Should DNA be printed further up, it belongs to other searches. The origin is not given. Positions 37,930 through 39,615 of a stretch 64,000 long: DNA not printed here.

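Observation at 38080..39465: Receiver domain fused through a single TM helix to a periplasmic domain of about 220 aa, divergent from regBA-like genes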

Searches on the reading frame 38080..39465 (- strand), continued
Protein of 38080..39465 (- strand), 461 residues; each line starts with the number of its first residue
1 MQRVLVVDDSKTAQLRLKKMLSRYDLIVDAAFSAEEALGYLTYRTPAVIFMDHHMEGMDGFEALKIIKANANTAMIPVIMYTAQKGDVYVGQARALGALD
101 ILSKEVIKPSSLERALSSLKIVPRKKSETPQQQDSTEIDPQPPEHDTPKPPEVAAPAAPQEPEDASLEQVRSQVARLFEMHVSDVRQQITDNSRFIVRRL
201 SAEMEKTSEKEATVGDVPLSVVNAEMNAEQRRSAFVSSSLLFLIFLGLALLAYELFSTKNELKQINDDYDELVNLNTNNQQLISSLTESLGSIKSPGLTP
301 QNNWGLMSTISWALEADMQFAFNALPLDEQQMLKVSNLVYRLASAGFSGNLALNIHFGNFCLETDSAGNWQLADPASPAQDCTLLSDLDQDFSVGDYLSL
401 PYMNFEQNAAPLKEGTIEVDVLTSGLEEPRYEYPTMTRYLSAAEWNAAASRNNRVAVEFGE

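Call 38: find_related_loci(query=A3, collection=genome_contigs, flank=8000)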
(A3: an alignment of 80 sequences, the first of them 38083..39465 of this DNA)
Query A3 (461 aa) in genome_contigs; peptide patterns used: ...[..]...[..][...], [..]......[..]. (x = any residue, [..] = any of these).
600 stretches matched a pattern (row limit reached: there are more); 484 encode a relative of the query (tblastn E <= 1e-3); the best 80 are kept; 80 distinct loci.
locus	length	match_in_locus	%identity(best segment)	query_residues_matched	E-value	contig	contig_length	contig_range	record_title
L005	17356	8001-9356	51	1-459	2e-149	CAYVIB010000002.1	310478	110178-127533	MAG TPA_asm: uncultured Cellvibrionaceae bacterium isolate SRP263527_co1_23 genome assembly, contig: NODE_7_length_31047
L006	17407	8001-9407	45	2-459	1e-132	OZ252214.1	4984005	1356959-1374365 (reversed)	MAG: Cellvibrionaceae bacterium isolate 55a8bffa-a2ad-4596-9e63-39a54d4c2177 genome assembly, chromosome: 1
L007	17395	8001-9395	41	1-457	6e-121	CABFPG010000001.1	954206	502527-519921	Teredinibacter sp. ISS155 genome assembly, contig: 0001, whole genome shotgun sequence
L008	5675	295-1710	42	2-459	1e-116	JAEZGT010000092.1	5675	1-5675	MAG: Proteobacteria bacterium isolate OH_CDB_110 k127_1599350, whole genome shotgun sequence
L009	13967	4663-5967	45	5-459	1e-115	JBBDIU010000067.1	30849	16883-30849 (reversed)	MAG: Cellvibrionaceae bacterium isolate LejiaA_55_10 Lejia_A_2316_length_30849_cov_6, whole genome shotgun sequence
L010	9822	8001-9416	42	2-459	5e-116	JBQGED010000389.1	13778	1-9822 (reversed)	MAG: Sphingobacterium griseoflavum isolate FBaNitRs1_23 FBaNitRs1_contig389, whole genome shotgun sequence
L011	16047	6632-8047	42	2-459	6e-116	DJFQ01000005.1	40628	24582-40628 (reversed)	MAG TPA_asm: Marinagarivorans sp. UBA5868 UBA5868_contig_35038, whole genome shotgun sequence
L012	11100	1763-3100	42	2-457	3e-115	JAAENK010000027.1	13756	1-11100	MAG: Gammaproteobacteria bacterium isolate Bse_30 BseG_CONTIG253003, whole genome shotgun sequence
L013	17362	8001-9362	42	1-457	7e-115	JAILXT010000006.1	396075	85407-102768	MAG: Agarilytica sp. isolate PHBVgamm1 PHBVgamm1_contig_6, whole genome shotgun sequence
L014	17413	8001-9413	42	1-459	5e-115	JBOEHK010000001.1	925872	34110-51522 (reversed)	MAG: Cellvibrionaceae bacterium isolate PBSgam9 PBS13d_contig_6, whole genome shotgun sequence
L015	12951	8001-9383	42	2-460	1e-113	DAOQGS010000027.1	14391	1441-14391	MAG TPA_asm: Cellvibrionaceae bacterium isolate AMR_MDS_0672 NODE_1935_length_14391_cov_4.534668, whole genome shotgun s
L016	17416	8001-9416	41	2-459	4e-113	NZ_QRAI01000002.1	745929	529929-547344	Saccharophagus sp. K07 contig_0000002, whole genome shotgun sequence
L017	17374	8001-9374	43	2-460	3e-112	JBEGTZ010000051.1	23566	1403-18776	MAG: Pseudomonadota bacterium isolate redbuttecreek_2019_sw_WHONDRS-S19S_0029_B_bin.9 scaffold_473587, whole genome shot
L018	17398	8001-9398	40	2-459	1e-110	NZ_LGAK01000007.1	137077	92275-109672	Marinagarivorans algicola strain Z1 contig7, whole genome shotgun sequence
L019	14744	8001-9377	44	5-459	4e-107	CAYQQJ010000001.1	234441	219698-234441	MAG TPA_asm: uncultured Cellvibrionaceae bacterium isolate SRP263527_co1_87 genome assembly, contig: NODE_14_length_2344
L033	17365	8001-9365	31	2-457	8e-61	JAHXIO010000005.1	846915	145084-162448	MAG: Candidatus Thiodiazotropha sp. (ex Monitilora ramsayi) isolate L094_Th1 c_000000000001, whole genome shotgun sequen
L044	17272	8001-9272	32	5-459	1e-55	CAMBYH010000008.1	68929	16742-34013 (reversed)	MAG: Rheinheimera tuosuensis isolate LH-02apr19-57 genome assembly, contig: LH-02apr19-C522, whole genome shotgun sequen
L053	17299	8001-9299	33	5-459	2e-53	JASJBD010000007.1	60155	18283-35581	MAG: Gammaproteobacteria bacterium isolate MO_074.B1 MO_074.c_113, whole genome shotgun sequence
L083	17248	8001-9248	29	5-459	3e-39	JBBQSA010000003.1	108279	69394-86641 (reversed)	MAG: Gammaproteobacteria bacterium isolate Co_metawrap_1719 Cmw_1719_k141_16717972_length_108279_cov_23.0222, whole geno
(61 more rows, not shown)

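Call 43: predict_structure(alignment_id=A3)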
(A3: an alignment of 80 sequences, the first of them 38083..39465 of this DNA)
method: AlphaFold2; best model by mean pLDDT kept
length: 461 residues; sequences in the alignment: 80
mean_pLDDT: 84.9   pTM: 0.41
mean pLDDT of the five models: 84.9, 84.8, 84.4, 84.0, 83.6
residues with pLDDT >= 90: 299; 70-90: 80; 50-70: 18; < 50: 64
segments of 3 or more residues with pLDDT < 50: 127-149, 151-163, 210-228, 293-301
pLDDT, mean of each block of 10 residues (from residue 1): 94 96 96 96 97 95 97 97 89 96 94 96 69 40 42 43 62 83 86 87 74 42 47 75 94 96 94 91 78 46 76 90 96 96 94 98 97 98 96 95 97 96 96 97 98 95 82
secondary structure, 60 per line:
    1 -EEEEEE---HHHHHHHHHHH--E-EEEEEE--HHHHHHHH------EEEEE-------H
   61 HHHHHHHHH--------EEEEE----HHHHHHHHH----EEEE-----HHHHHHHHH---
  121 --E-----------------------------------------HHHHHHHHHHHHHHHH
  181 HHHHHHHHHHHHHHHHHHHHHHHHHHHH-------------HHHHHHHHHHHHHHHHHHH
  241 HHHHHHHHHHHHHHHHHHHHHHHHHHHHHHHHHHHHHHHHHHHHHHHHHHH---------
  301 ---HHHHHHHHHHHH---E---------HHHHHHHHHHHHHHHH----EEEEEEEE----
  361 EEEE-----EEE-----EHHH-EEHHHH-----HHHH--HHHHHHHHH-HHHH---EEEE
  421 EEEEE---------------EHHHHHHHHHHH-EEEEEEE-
elements in order: E2-7 H11-21 E26-31 H34-41 E48-52 H60-69 E78-82 H87-95 E100-103 H109-117 H165-208 H222-291 H304-315 H329-344 E349-356 E361-364 E370-372 H385-388 H394-397 H400-408 H410-413 E417-425 H442-452 E454-460

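Call 68: search_protein_families(library=pfam, proteins=[L044:5840-7948:-, L053:5669-7717:-, L083:5819-7843:-, L033:6460-7353:+], max_evalue=0.001)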
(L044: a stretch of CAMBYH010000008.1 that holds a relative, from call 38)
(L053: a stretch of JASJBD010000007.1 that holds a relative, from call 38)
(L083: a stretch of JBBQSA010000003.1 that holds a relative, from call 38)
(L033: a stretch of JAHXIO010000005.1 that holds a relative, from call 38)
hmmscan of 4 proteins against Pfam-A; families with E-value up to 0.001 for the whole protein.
L044:5840-7948:- (702 aa): 6 families
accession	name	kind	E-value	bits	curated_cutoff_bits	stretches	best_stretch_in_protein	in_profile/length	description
PF00563.25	EAL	-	9.7e-76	254.7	31.3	1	441-674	3-235/236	EAL domain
PF00990.26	GGDEF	-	5.3e-44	150.3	23.8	1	260-418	2-159/161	Diguanylate cyclase, GGDEF domain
PF00989.32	PAS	-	4.1e-08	33.7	22.6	1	142-198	3-57/113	PAS fold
PF13426.13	PAS_9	-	9.4e-08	32.7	27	1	150-247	1-103/103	PAS domain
PF08448.16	PAS_4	-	2.7e-05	24.8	23.1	1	149-249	4-109/110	PAS fold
PF13188.13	PAS_8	-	3.2e-05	24.1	21.8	1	142-189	3-50/65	PAS domain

L053:5669-7717:- (682 aa): 8 families
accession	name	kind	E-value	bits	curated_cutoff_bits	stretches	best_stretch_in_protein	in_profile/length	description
PF00563.25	EAL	-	2.1e-76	256.8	31.3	1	423-657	3-236/236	EAL domain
PF00990.26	GGDEF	-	1.7e-40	138.9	23.8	1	242-402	2-161/161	Diguanylate cyclase, GGDEF domain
PF08448.16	PAS_4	-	1.6e-10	41.6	23.1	1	128-231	1-109/110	PAS fold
PF13426.13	PAS_9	-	4.1e-09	37.1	27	1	133-229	2-103/103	PAS domain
PF24820.1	Diguanyl_cycl_sensor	-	1.7e-07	31.6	28.1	1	128-218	2-92/109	Diguanylate cyclase-like sensor domain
PF00989.32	PAS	-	2.4e-07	31.2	22.6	1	124-227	3-113/113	PAS fold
PF13188.13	PAS_8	-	5.2e-06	26.6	21.8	0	124-170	3-50/65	PAS domain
PF13596.12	PAS_10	-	0.00018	22.5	22.1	1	124-228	1-106/106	PAS domain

L083:5819-7843:- (674 aa): 8 families
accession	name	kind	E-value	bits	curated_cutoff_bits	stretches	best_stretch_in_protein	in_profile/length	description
PF00563.25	EAL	-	2.5e-75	253.3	31.3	1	413-646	3-235/236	EAL domain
PF00990.26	GGDEF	-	3.3e-43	147.7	23.8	1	232-390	2-159/161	Diguanylate cyclase, GGDEF domain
PF13426.13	PAS_9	-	1.4e-09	38.6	27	1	122-219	1-103/103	PAS domain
PF00989.32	PAS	-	4.9e-07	30.2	22.6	1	114-164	3-53/113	PAS fold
PF00672.30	HAMP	-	6.6e-07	30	25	1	64-105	11-52/53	HAMP domain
PF13188.13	PAS_8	-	1.3e-05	25.3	21.8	1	114-155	3-45/65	PAS domain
PF08448.16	PAS_4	-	1.7e-05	25.4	23.1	1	120-221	3-109/110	PAS fold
PF24820.1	Diguanyl_cycl_sensor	-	0.00076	19.8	28.1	0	117-170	1-54/109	Diguanylate cyclase-like sensor domain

L033:6460-7353:+ (297 aa): 1 family
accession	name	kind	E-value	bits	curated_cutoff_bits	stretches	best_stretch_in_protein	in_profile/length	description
PF03692.20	CxxCxxCC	-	3.4e-11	44.1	23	1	29-131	2-73/85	Putative zinc- or iron-chelating domain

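Call 70: find_encoding_contigs(protein=P0012, flank=4000, max_places=1)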
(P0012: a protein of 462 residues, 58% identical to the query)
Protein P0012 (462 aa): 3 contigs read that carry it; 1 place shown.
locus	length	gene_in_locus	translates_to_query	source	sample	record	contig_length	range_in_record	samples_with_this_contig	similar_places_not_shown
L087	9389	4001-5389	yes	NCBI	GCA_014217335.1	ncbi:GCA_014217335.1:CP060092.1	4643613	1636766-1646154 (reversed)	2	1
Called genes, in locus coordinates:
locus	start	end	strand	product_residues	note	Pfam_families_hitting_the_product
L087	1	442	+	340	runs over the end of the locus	PF13593:SBF_like, PF01758:SBF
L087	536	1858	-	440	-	PF01554:MatE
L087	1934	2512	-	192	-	PF00072:Response_reg, PF02954:HTH_8, PF13556:HTH_30 (weak)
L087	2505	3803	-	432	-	PF25323:6TM_PilS (weak), PF02518:HATPase_c, PF13589:HATPase_c_3 (weak)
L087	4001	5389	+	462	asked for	PF00072:Response_reg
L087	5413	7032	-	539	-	PF13192:Thioredoxin_3, PF00890:FAD_binding_2 (faint), PF01134:GIDA (faint), PF01266:DAO (faint), PF07992:Pyr_redox_2, PF12831:FAD_oxidored (weak), PF13738:Pyr_redox_3, PF00070:Pyr_redox, +1 more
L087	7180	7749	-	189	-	PF00578:AhpC-TSA, PF02630:SCO1-SenC (weak), PF08534:Redoxin, PF10417:1-cysPrx_C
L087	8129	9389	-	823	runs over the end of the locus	PF02927:CelD_N, PF00759:Glyco_hydro_9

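Call 71: find_encoding_contigs(protein=P0018, flank=4000, max_places=1)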
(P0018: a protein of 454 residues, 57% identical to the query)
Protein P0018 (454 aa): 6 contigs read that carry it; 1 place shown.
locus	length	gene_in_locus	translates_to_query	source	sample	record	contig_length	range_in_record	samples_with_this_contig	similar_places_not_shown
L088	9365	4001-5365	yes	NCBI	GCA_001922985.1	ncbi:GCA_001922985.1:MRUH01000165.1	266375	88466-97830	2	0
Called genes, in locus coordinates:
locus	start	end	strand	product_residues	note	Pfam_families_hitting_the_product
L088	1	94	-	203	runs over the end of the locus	PF00072:Response_reg, PF00196:GerE, PF08281:Sigma70_r4_2 (weak)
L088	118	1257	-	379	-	PF07730:HisKA_3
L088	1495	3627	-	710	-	PF00117:GATase, PF07722:Peptidase_C26, PF04715:, PF00425:Chorismate_bind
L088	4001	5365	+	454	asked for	PF00072:Response_reg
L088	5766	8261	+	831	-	PF00072:Response_reg, PF00989:PAS (weak), PF13426:PAS_9 (weak), PF00990:GGDEF, PF00563:EAL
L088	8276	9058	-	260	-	PF00106:adh_short, PF08659:KR (weak), PF13561:adh_short_C2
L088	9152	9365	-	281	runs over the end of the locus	-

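Call 72: find_encoding_contigs(protein=P0031, flank=4000, max_places=1)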
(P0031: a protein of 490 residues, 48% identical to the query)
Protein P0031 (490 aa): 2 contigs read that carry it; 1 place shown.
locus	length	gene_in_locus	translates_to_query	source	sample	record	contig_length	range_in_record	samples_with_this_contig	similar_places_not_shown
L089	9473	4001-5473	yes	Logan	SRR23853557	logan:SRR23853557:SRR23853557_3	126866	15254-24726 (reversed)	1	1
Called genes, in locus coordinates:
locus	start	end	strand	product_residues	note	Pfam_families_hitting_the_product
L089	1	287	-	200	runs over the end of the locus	PF03358:FMN_red, PF00258:Flavodoxin_1 (weak), PF12724:Flavodoxin_5 (faint)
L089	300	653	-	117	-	PF03960:ArsC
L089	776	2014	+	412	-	PF03631:Virul_fac_BrkB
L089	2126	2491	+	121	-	PF00072:Response_reg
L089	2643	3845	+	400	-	PF00155:Aminotran_1_2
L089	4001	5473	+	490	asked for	PF00072:Response_reg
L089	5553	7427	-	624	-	PF07607:DUF1570 (faint), PF13181:TPR_8 (faint)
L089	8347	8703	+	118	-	-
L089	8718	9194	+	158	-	-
